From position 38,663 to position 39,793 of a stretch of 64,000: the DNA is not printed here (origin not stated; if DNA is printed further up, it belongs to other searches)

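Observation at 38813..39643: Minimal CCA-type tRNA nucleotidyltransferase (276 aa) encoded by the phage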

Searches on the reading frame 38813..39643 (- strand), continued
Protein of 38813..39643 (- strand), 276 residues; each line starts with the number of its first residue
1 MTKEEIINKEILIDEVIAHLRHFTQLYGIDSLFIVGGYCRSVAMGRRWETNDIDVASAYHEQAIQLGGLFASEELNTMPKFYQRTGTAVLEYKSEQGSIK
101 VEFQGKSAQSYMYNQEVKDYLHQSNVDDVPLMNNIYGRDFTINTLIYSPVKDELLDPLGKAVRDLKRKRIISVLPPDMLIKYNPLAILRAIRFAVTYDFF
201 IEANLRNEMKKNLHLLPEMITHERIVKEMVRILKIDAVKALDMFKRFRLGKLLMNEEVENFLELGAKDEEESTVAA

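Call 15: find_homologous_proteins(query=window:38813-39643:-, max_evalue=0.001)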
Query window:38813-39643:- (276 aa): 138 proteins with E <= 0.001 among 1145 candidates; the best 120 are listed.
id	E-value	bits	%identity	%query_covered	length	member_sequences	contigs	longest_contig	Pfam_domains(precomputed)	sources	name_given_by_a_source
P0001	2.0e-177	606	100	100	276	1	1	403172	PF01743.27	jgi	jgi:poly(A) polymerase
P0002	3.0e-168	576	93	100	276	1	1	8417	PF01743.27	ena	-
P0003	7.1e-167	571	93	100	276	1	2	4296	PF01743.27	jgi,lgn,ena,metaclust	metaclust:\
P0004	3.8e-162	556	90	100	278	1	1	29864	PF01743.27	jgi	jgi:poly(A) polymerase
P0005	6.4e-157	539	88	100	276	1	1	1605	PF01743.27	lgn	-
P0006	1.2e-155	535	88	97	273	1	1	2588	PF01743.27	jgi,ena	-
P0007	5.7e-153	526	84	100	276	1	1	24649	PF01743.27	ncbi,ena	-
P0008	7.8e-150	515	82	100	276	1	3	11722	PF01743.27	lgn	-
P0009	2.8e-146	504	80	100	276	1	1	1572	PF01743.27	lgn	-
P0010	3.9e-133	461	75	97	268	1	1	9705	PF01743.27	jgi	jgi:tRNA nucleotidyltransferase/poly(A) polymerase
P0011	3.9e-121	421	68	100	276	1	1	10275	PF01743.27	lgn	-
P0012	1.2e-111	390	66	93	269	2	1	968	PF01743.27,PF12627.13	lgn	-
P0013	6.8e-110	385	64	96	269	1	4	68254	PF01743.27,PF12627.13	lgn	-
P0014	2.9e-108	379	63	96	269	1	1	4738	PF01743.27,PF12627.13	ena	-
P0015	9.5e-108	378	64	95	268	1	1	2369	PF01743.27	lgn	-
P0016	1.6e-103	364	59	97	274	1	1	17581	PF01743.27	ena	-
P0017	3.4e-102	359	62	93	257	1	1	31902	PF01743.27,PF12627.13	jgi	-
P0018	4.4e-102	359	58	97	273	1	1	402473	PF01743.27,PF12627.13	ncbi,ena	-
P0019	4.7e-102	359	60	97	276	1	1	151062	PF01743.27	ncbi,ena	-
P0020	4.6e-101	356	59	97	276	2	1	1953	PF01743.27,PF12627.13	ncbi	-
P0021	1.4e-100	354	61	96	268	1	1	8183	PF01743.27,PF12627.13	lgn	-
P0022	2.4e-100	353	60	98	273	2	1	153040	PF01743.27,PF12627.13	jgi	-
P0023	4.0e-100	353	58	97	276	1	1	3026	PF01743.27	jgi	jgi:tRNA nucleotidyltransferase/poly(A) polymerase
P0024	1.0e-99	351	58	94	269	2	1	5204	PF01743.27,PF12627.13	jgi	-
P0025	1.9e-99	350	59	95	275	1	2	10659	PF01743.27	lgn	-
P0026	1.7e-98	347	59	95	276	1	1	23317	PF01743.27,PF12627.13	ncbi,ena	-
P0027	1.8e-98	347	60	98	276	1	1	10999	PF01743.27,PF12627.13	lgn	-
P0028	6.9e-98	345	58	94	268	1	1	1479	PF01743.27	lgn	-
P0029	7.3e-98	345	57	98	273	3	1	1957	PF01743.27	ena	-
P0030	8.3e-98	345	57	95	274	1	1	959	PF01743.27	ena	-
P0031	1.0e-97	345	58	96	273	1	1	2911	PF01743.27,PF12627.13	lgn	-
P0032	1.4e-97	344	59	96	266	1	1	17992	PF01743.27,PF12627.13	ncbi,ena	-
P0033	6.6e-97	342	60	92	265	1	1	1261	PF01743.27,PF12627.13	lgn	-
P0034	1.7e-96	341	57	96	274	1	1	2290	PF01743.27,PF12627.13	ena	-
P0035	2.1e-96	340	56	99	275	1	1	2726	PF01743.27,PF12627.13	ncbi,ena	-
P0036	2.2e-96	340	57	98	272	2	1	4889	PF01743.27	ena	-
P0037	4.5e-96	339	57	98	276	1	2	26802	PF01743.27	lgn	-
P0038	8.2e-96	338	57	95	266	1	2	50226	PF01743.27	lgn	-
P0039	1.4e-95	338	60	93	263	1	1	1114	PF01743.27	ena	-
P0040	1.5e-95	338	57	98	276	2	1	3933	PF01743.27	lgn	-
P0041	3.2e-95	336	57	96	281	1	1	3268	PF01743.27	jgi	-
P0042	4.0e-95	336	58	97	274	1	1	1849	PF01743.27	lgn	-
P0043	4.3e-95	336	56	98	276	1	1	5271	PF01743.27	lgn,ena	-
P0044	4.5e-95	336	57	98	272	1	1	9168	PF01743.27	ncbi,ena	-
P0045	5.0e-95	336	58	99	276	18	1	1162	PF01743.27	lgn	-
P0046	1.5e-94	334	57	98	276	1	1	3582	PF01743.27,PF12627.13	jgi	jgi:tRNA nucleotidyltransferase/poly(A) polymerase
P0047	2.1e-94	334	56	96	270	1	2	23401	PF01743.27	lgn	-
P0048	3.0e-94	333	54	97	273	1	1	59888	PF01743.27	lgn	-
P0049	3.4e-94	333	56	98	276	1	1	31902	PF01743.27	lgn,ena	-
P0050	4.2e-94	333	57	99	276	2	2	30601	PF01743.27,PF12627.13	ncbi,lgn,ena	-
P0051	4.6e-94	333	56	97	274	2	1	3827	PF01743.27,PF12627.13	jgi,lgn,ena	-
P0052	6.2e-94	332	56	97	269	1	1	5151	PF01743.27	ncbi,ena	-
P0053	1.5e-93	331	56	95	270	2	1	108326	PF01743.27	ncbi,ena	-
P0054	1.9e-93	331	58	97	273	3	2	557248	PF01743.27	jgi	jgi:tRNA nucleotidyltransferase/poly(A) polymerase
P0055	3.5e-93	330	56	97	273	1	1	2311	PF01743.27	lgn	-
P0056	5.2e-93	329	54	98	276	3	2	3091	PF01743.27,PF12627.13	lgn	-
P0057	7.1e-93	329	56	96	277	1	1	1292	PF01743.27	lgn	-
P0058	7.3e-93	329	53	97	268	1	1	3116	PF01743.27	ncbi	-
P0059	8.7e-93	329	58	92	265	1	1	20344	PF01743.27,PF12627.13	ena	-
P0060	1.3e-92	328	56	97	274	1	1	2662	PF01743.27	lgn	-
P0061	1.3e-92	328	57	96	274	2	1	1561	PF01743.27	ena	-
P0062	1.5e-92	328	56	95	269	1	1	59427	PF01743.27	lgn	-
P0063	1.6e-92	328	53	97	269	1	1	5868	PF01743.27,PF12627.13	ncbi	-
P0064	1.6e-92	328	56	98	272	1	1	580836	PF01743.27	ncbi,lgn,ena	-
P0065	2.2e-92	327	54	97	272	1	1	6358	PF01743.27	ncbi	-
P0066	2.6e-92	327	56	96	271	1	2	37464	PF01743.27,PF12627.13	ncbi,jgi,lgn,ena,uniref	ncbi:hypothetical protein LCGC14_1080630 [marine sediment metagenome]|uniref:Poly A polymerase head 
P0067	3.1e-92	327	56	98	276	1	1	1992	PF01743.27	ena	-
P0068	3.4e-92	327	53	98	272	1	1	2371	PF01743.27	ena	-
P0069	3.6e-92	326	55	95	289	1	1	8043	PF01743.27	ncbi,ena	-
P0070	4.2e-92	326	56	93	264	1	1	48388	PF01743.27,PF12627.13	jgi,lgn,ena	-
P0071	4.3e-92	326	55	95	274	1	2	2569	PF01743.27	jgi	-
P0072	1.3e-91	325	56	96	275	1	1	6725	PF01743.27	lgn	-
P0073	1.5e-91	324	55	96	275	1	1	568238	PF01743.27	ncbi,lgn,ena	-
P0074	1.8e-91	324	56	97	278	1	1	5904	PF01743.27,PF12627.13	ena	-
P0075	2.8e-91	324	52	98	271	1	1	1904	PF01743.27,PF12627.13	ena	-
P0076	4.4e-91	323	54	97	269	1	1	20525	PF01743.27,PF12627.13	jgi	jgi:tRNA nucleotidyltransferase/poly(A) polymerase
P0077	4.7e-91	323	53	97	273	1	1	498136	PF01743.27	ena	-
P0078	7.2e-91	322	56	92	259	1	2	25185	PF01743.27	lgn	-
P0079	7.4e-91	322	56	95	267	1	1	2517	PF01743.27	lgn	-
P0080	7.4e-91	322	56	92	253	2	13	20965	PF01743.27,PF12627.13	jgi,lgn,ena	-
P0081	7.8e-91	322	53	96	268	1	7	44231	PF01743.27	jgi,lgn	jgi:tRNA nucleotidyltransferase/poly(A) polymerase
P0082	8.7e-91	322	53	96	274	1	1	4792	PF01743.27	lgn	-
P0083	2.4e-90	320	53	95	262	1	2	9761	PF01743.27,PF12627.13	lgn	-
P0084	2.9e-90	320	56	95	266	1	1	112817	PF01743.27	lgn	-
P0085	2.9e-90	320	54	96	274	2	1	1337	PF01743.27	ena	-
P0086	3.6e-90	320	54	97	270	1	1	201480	PF01743.27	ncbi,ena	-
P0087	4.7e-90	320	56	93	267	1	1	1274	PF01743.27,PF12627.13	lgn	-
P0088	1.6e-89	318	54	98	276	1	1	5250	PF01743.27,PF12627.13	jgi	jgi:tRNA nucleotidyltransferase/poly(A) polymerase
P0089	2.8e-89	317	54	94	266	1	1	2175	PF01743.27,PF12627.13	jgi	jgi:tRNA nucleotidyltransferase/poly(A) polymerase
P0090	3.2e-89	317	57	93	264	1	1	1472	PF01743.27,PF12627.13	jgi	-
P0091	3.8e-89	317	53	95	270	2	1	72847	PF01743.27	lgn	-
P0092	4.0e-89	317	52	95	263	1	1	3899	PF01743.27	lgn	-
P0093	9.7e-89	315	54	95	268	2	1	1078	PF01743.27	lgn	-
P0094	2.2e-88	314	52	98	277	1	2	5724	PF01743.27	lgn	-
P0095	1.1e-87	312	52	97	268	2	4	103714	PF01743.27,PF12627.13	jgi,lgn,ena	-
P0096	1.9e-87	311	53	96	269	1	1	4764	PF01743.27,PF12627.13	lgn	-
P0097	2.3e-87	311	55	95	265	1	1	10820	PF01743.27,PF12627.13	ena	-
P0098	1.9e-86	308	53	94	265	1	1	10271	PF01743.27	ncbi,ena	-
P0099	3.9e-86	307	53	95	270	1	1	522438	PF01743.27,PF12627.13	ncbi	-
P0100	6.5e-86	306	54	93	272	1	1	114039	PF01743.27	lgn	-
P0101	6.8e-86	306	53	95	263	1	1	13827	PF01743.27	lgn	-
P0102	2.0e-85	304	55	92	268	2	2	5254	PF01743.27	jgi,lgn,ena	-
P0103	5.3e-85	303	50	98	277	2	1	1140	PF01743.27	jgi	-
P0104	5.9e-85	303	53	93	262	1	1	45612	PF01743.27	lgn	-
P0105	1.1e-83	299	54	92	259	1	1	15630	PF01743.27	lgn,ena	-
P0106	4.1e-83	297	55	91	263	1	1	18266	PF01743.27,PF12627.13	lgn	-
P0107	7.2e-82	293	54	92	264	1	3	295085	PF01743.27,PF12627.13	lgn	-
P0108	1.6e-81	292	52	93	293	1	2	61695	PF01743.27,PF12627.13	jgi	jgi:tRNA nucleotidyltransferase/poly(A) polymerase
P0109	1.0e-80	289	52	92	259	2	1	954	PF01743.27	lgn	-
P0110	1.1e-80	289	50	93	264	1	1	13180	PF01743.27,PF12627.13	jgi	jgi:tRNA nucleotidyltransferase/poly(A) polymerase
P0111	6.4e-80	286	51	94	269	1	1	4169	PF01743.27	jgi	jgi:tRNA nucleotidyltransferase/poly(A) polymerase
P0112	7.0e-80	286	52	90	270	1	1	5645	PF01743.27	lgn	-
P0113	2.9e-79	284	51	91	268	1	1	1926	PF01743.27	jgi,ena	-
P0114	2.2e-77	278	49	95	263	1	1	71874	PF01743.27,PF12627.13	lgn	-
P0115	1.4e-76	275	47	97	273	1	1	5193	PF01743.27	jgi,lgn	jgi:tRNA nucleotidyltransferase/poly(A) polymerase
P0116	3.8e-76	274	49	92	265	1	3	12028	PF01743.27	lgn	-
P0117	1.2e-75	272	50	89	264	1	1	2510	PF01743.27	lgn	-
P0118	2.0e-75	272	51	94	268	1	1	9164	PF01743.27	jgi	-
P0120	1.4e-69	253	47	91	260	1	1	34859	PF01743.27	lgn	-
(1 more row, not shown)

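Call 20: search_solved_structures(query=A1, max_evalue=0.001, show_alignments=4)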
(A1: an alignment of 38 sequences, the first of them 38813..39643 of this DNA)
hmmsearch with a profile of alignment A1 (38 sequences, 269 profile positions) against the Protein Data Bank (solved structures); distinct sequences matched with E-value up to 0.001: 17.
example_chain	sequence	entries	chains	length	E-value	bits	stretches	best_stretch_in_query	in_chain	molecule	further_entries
9ns2_A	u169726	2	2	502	2.6e-18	69.5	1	130-253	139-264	tRNA nucleotidyltransferase cca1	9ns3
9kma_A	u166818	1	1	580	3.5e-18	69.1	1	134-249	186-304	Polynucleotide adenylyltransferase family protein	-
9ns4_A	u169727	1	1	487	9.8e-18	67.6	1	137-247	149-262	tRNA nucleotidyltransferase cca2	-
6ibp_A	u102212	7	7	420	1.3e-12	50.8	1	131-253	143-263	CCA-adding enzyme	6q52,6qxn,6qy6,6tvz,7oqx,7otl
7otr_A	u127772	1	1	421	1.4e-12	50.8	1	131-253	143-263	CCA-adding protein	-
3h37_A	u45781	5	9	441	5.8e-12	48.7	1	33-254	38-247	TRNA nucleotidyl transferase-related protein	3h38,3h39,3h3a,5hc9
4wby_A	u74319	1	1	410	1e-10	44.6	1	33-248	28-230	Poly A polymerase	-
1vfg_A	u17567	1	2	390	1.1e-10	44.5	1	85-248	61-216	poly A polymerase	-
4wbz_A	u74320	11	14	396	1.5e-10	44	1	85-248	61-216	Poly A polymerase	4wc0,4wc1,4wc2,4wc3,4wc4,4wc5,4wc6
3aqm_A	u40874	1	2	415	2.1e-10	43.6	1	137-261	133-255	Poly(A) polymerase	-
3aqk_A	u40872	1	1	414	1.3e-09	41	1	137-261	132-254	Poly(A) polymerase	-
3aql_A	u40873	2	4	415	1.3e-09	41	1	137-261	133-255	Poly(A) polymerase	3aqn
1miv_A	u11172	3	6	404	2.3e-07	33.6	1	91-251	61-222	tRNA CCA-adding enzyme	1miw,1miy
3wfp_A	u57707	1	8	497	2.3e-07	33.6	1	131-252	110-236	Poly A polymerase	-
3wfr_E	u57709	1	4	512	2.5e-07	33.5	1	131-252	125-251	Poly A polymerase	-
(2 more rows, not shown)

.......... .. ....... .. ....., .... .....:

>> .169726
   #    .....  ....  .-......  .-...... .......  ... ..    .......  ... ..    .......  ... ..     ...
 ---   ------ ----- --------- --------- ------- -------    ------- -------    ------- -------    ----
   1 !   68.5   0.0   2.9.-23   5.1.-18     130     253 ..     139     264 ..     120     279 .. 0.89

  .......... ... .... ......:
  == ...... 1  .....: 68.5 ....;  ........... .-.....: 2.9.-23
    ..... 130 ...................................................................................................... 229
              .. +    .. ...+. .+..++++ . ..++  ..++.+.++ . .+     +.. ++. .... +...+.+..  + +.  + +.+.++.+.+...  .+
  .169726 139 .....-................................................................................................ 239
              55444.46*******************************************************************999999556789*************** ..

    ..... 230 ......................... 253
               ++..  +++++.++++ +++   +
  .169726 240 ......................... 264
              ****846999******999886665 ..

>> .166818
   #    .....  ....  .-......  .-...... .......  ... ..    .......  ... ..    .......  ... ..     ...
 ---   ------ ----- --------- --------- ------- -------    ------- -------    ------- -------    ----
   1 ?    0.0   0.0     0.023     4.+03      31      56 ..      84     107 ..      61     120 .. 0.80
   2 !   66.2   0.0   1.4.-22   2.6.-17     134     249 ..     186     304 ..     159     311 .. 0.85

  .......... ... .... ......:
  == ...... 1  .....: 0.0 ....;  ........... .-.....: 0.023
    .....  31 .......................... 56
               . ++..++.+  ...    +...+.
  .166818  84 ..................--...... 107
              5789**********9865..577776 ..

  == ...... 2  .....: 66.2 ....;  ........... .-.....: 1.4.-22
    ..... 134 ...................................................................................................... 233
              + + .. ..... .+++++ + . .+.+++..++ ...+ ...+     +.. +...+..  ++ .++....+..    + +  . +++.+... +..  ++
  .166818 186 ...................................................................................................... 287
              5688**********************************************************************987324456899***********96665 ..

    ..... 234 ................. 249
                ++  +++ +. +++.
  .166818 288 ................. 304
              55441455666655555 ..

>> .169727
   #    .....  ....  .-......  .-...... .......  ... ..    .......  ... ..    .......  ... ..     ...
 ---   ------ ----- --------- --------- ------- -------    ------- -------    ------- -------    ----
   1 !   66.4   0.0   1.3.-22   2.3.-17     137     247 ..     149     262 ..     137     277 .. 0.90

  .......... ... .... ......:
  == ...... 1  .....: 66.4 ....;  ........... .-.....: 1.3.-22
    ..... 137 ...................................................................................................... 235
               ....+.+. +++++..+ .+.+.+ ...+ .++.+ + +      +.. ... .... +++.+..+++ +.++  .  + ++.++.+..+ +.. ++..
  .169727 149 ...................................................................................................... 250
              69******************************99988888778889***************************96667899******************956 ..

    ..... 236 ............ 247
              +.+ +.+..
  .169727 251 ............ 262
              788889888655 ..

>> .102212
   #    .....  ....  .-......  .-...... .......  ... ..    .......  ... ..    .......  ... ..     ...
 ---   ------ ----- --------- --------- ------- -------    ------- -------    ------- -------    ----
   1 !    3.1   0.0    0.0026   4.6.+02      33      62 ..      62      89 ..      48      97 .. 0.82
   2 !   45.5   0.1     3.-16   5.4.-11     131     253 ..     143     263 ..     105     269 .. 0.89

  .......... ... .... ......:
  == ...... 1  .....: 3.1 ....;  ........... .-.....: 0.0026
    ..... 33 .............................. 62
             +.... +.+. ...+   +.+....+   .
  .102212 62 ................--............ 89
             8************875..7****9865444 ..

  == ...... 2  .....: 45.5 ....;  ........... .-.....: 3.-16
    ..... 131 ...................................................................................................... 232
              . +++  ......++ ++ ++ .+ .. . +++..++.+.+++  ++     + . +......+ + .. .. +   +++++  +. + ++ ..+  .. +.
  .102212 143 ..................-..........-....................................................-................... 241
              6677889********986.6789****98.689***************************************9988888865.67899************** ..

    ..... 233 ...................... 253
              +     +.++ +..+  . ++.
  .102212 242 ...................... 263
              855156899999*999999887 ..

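Call 26: find_encoding_contigs(protein=P0064, flank=10000, max_places=2)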
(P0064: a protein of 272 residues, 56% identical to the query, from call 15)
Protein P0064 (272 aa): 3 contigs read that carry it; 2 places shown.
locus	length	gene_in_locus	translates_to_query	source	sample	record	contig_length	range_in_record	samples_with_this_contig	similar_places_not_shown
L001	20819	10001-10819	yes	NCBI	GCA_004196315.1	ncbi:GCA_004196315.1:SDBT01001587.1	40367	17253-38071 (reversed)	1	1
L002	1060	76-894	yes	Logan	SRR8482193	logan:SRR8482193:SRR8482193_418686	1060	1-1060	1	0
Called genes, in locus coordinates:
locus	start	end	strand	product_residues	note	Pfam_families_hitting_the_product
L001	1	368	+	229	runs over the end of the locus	PF01327:Pep_deformylase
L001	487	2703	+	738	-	PF00317:Ribonuc_red_lgN, PF02867:Ribonuc_red_lgC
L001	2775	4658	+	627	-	-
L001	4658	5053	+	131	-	-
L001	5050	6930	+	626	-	PF27249:MJ0330_N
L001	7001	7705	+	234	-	-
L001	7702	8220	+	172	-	-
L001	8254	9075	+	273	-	-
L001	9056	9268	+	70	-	-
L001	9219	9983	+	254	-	-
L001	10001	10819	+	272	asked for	PF01743:PolyA_pol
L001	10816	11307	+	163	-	-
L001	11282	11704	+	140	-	-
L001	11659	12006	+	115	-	PF02643:DUF192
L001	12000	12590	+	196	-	-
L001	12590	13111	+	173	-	-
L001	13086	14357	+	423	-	-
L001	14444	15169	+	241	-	-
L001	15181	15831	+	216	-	-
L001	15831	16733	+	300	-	-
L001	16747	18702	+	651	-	-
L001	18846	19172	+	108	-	-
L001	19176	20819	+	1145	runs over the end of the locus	PF04480:DUF559 (weak)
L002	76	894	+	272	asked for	PF01743:PolyA_pol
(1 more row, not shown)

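Call 27: find_encoding_contigs(protein=P0099, flank=10000, max_places=2)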
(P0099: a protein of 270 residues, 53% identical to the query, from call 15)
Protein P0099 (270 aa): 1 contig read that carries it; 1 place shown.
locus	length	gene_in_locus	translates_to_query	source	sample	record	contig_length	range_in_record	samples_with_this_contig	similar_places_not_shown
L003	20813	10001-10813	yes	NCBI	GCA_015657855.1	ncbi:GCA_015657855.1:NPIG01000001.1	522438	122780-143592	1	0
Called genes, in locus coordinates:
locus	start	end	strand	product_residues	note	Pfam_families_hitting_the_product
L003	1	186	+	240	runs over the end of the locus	PF01327:Pep_deformylase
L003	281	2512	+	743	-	PF00317:Ribonuc_red_lgN, PF02867:Ribonuc_red_lgC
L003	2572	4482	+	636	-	-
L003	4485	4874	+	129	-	-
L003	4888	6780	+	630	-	PF27249:MJ0330_N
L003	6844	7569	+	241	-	-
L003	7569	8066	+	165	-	-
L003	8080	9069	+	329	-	-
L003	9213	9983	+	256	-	-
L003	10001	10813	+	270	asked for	PF01743:PolyA_pol, PF12627:PolyA_pol_RNAbd (weak)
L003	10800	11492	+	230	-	-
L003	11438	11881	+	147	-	-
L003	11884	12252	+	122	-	PF02643:DUF192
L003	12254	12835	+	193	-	PF13280:WYL (weak)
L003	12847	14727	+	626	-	-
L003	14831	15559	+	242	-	-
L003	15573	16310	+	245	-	-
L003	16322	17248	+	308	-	-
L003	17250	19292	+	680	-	-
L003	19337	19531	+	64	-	-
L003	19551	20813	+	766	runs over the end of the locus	PF06074:Portal_Mu (weak), PF04480:DUF559, PF18741:MTES_1575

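Call 28: search_protein_representatives(protein=window:38813-39643:-)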
Query: 276 residues. Proteins with E-value up to 0.001 (for the whole library): 7844; up to 1e-10: 327; up to 1e-30: 33. The best 150 are listed.
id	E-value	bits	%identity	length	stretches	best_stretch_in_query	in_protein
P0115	4.4e-77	275.4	48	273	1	11-263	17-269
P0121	1.2e-67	244.5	46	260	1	8-263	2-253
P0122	2.1e-63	230.6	43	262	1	12-259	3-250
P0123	2.1e-59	217.4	41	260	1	12-262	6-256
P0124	2.7e-58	213.8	44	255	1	13-263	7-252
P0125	2.1e-57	210.9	41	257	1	12-263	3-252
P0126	1.7e-56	208.0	42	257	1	8-262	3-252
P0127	1.9e-54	201.2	43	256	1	16-262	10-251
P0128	1.6e-50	188.3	37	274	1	5-262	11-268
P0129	2.5e-49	184.4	38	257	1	12-262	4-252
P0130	4.6e-48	180.3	38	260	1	13-262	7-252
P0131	4.1e-46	173.9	59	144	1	4-143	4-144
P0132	2.0e-45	171.6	37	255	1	9-261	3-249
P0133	2.2e-44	168.3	36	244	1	15-256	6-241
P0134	1.0e-43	166.1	34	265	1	12-265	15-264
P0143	5.9e-36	140.6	36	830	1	10-252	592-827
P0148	1.4e-33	132.9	39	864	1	12-252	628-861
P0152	2.1e-31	125.7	36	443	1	12-255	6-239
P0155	2.8e-30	122.0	34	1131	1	12-252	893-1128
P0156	3.4e-30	121.7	33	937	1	9-253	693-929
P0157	4.8e-29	118.0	33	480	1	8-251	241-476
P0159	8.9e-28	113.8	36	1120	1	25-255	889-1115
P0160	9.2e-28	113.8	32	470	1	6-252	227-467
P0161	2.0e-27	112.7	34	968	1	8-252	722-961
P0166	1.1e-26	110.3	32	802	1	12-256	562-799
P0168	1.6e-26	109.8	32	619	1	8-251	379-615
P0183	3.0e-20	89.2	32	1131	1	11-249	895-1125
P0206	1.1e-16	77.4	29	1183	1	10-252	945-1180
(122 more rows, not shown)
